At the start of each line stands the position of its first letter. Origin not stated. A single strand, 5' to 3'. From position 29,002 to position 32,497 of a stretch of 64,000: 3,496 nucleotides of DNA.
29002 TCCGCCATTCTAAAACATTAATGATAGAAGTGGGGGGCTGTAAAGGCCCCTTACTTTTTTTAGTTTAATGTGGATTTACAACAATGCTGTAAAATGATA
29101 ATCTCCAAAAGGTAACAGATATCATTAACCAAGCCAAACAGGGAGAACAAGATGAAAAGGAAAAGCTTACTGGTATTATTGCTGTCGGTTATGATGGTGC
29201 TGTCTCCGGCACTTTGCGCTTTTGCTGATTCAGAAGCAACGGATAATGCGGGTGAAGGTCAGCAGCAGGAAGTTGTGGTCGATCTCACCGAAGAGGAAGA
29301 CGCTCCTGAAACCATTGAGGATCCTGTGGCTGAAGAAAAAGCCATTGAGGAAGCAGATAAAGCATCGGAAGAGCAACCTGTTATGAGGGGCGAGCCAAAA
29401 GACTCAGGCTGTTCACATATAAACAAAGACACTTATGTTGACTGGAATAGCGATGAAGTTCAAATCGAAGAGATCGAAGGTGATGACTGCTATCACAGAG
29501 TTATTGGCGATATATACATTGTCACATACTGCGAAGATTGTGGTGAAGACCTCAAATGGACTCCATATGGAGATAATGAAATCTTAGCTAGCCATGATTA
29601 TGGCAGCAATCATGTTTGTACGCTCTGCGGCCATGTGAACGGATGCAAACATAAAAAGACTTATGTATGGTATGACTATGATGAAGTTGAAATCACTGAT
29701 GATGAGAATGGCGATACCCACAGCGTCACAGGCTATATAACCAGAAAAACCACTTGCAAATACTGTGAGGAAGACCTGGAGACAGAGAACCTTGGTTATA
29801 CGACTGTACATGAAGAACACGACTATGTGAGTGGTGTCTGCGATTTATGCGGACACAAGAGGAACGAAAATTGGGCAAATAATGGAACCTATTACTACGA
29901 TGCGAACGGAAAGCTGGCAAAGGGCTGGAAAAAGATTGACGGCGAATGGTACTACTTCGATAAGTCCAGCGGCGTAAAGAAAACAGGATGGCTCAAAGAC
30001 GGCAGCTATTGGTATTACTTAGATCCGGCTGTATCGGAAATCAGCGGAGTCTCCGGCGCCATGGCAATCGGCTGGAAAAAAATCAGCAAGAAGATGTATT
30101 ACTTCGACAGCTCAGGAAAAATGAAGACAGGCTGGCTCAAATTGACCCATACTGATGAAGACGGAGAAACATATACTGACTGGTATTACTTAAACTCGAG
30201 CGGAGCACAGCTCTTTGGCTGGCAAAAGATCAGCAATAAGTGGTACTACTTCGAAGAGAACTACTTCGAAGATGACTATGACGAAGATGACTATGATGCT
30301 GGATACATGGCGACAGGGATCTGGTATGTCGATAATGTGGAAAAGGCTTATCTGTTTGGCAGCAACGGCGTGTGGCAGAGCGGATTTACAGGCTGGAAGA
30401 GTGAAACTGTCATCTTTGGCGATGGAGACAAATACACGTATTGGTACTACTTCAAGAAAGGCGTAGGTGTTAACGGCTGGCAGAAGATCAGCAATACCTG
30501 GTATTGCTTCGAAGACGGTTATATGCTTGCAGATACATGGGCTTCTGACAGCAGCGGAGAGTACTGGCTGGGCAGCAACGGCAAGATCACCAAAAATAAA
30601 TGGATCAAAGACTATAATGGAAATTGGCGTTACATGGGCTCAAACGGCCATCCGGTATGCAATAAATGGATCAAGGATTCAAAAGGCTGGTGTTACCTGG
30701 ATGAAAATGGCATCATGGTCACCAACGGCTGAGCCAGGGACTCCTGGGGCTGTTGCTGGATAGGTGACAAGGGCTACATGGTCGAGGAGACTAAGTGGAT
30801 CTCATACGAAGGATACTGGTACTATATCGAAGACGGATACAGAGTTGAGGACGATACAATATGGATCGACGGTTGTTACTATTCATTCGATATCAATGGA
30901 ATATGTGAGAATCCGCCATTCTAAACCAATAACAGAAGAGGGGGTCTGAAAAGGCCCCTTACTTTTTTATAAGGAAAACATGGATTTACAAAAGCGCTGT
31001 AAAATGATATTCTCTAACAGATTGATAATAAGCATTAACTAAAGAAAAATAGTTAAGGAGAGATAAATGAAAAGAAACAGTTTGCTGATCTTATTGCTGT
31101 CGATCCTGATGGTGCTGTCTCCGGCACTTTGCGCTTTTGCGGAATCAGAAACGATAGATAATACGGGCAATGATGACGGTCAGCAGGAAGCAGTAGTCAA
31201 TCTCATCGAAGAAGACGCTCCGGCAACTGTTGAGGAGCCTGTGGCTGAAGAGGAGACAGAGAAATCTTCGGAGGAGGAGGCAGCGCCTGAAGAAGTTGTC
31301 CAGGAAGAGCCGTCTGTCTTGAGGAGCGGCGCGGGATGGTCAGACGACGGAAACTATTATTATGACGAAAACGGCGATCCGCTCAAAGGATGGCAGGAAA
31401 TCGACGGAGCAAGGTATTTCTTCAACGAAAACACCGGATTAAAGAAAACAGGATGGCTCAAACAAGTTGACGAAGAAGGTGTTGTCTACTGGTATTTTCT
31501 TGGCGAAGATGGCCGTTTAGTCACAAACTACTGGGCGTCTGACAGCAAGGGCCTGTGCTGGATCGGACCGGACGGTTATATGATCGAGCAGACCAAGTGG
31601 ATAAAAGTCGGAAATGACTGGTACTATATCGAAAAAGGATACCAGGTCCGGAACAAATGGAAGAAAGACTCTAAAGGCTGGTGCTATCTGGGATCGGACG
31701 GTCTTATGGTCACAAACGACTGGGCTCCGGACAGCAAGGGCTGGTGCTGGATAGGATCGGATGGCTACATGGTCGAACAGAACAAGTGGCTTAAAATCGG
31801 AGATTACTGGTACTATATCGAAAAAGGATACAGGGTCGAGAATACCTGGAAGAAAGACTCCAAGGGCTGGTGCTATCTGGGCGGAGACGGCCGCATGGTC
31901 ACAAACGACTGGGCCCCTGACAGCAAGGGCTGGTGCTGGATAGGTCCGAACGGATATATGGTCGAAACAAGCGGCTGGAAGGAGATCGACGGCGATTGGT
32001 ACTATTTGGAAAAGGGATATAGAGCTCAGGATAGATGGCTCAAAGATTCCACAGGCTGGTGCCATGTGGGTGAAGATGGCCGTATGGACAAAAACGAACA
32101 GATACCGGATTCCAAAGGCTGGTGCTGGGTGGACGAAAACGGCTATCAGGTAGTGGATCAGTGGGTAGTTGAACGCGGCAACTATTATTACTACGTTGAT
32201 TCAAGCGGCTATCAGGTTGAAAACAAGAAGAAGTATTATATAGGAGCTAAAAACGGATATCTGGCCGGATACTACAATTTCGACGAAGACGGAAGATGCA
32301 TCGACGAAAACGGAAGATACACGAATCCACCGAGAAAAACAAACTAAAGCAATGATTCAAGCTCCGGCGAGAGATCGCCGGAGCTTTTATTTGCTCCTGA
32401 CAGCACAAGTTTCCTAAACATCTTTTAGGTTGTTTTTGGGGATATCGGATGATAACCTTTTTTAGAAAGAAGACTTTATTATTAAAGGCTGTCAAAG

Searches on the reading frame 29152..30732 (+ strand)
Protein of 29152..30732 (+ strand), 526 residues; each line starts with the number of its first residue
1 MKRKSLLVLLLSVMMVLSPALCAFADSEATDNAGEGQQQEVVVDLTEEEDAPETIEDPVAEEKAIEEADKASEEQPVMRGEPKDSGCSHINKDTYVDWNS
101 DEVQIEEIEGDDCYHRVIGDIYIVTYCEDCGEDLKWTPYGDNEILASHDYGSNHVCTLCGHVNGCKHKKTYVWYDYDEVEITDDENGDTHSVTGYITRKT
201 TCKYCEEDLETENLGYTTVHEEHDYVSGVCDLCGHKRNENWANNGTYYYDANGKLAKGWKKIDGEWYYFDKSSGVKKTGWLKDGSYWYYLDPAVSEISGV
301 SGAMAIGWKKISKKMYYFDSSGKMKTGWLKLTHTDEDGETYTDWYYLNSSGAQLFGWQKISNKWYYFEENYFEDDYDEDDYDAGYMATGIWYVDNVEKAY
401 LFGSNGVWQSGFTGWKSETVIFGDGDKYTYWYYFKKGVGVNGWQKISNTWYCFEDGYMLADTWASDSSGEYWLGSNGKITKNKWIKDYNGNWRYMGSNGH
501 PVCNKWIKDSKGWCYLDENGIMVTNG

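Call 15: search_protein_families(library=pfam, proteins=[window:29152-30732:+])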
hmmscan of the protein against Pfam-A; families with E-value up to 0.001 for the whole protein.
window:29152-30732:+ (526 aa): 3 families
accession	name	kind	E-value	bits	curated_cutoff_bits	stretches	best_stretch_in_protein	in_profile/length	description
PF19127.6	Choline_bind_3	-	4.6e-28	97.3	27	4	257-292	2-37/47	Choline-binding repeat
PF01473.26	Choline_bind_1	-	1.1e-19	70.1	20.5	3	258-274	2-17/19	Putative cell wall binding repeat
PF19085.6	Choline_bind_2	-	9e-05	23.1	27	0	441-478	5-37/38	Choline-binding repeat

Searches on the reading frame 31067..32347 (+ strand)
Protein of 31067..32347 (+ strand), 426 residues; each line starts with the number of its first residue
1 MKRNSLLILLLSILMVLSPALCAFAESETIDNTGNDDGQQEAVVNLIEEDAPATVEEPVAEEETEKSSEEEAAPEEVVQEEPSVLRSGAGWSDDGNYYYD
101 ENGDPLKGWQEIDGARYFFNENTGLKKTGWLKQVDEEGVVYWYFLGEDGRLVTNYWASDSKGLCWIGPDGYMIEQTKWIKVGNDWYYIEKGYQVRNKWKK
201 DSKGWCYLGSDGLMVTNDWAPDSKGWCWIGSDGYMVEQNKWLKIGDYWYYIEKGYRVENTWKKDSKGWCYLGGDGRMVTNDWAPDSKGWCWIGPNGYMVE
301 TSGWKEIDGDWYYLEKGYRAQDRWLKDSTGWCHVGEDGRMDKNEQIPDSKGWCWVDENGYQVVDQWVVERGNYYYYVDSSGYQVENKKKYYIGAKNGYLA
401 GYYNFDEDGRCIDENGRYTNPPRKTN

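Call 15: search_protein_families(library=pfam, proteins=[window:31067-32347:+])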
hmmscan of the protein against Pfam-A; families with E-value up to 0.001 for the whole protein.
window:31067-32347:+ (426 aa): 2 families
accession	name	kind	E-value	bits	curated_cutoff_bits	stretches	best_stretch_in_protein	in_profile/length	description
PF19127.6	Choline_bind_3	-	1.1e-13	51.3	27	1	106-156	1-47/47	Choline-binding repeat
PF19085.6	Choline_bind_2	-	1.5e-09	38.4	27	0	194-233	3-36/38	Choline-binding repeat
